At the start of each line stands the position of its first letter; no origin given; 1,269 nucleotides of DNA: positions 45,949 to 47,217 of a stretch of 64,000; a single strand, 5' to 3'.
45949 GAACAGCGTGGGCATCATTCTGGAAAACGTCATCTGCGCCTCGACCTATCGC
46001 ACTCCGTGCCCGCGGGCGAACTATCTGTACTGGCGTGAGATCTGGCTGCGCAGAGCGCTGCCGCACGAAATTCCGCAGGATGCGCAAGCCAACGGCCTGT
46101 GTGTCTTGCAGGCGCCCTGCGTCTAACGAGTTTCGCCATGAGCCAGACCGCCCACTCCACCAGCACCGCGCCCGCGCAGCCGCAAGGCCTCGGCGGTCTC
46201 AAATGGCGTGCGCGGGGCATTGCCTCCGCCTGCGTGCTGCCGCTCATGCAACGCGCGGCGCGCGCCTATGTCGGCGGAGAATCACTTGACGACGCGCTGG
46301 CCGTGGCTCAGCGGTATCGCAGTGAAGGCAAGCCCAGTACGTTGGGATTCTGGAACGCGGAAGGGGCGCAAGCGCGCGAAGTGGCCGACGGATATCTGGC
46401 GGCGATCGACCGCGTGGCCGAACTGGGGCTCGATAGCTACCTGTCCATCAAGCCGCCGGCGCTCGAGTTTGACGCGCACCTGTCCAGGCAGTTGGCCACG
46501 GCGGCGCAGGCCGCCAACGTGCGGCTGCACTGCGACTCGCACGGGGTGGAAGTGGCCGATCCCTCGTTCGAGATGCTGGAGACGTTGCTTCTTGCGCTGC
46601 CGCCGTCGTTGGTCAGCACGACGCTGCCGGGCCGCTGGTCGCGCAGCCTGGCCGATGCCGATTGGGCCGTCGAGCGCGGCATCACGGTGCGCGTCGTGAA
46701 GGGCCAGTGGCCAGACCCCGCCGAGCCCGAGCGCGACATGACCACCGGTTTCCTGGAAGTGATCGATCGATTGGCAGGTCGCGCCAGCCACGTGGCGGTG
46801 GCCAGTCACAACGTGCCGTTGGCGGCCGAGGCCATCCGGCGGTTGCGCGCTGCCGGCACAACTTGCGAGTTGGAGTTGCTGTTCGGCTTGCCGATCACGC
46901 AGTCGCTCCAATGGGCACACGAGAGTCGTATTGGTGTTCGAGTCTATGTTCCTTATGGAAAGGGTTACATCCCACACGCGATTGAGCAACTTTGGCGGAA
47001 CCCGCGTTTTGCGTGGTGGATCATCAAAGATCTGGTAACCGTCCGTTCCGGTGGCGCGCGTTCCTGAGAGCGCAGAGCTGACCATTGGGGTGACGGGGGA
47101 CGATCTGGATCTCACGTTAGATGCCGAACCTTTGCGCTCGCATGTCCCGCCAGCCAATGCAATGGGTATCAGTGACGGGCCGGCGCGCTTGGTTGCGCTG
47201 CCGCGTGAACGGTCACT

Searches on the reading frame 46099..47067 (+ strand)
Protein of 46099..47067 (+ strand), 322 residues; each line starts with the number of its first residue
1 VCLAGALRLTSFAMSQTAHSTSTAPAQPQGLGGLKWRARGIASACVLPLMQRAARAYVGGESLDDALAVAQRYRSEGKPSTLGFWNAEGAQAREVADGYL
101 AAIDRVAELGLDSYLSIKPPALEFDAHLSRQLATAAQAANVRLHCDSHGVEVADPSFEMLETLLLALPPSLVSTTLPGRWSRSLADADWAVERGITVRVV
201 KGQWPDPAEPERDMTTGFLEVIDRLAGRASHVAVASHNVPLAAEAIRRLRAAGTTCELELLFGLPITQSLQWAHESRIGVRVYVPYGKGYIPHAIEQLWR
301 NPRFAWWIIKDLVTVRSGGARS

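Call 4: search_protein_families(library=pfam, proteins=[window:46099-47067:+], max_evalue=0.01)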
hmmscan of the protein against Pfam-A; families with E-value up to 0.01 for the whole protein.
window:46099-47067:+ (322 aa): 1 family
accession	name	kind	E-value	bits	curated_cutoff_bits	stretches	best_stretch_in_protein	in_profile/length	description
PF01619.24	Pro_dh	-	2.3e-07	31.1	27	1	90-288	28-254/278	Proline dehydrogenase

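Call 44: search_protein_families(library=ncbifam, proteins=[window:46099-47067:+], max_evalue=0.01)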
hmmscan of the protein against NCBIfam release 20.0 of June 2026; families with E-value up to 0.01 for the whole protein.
window:46099-47067:+ (322 aa): 1 family
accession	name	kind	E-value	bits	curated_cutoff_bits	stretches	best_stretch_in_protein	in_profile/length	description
NF045947.1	ProDh_Thermus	equivalog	6.2e-13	48.6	500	1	52-313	30-305/307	proline dehydrogenase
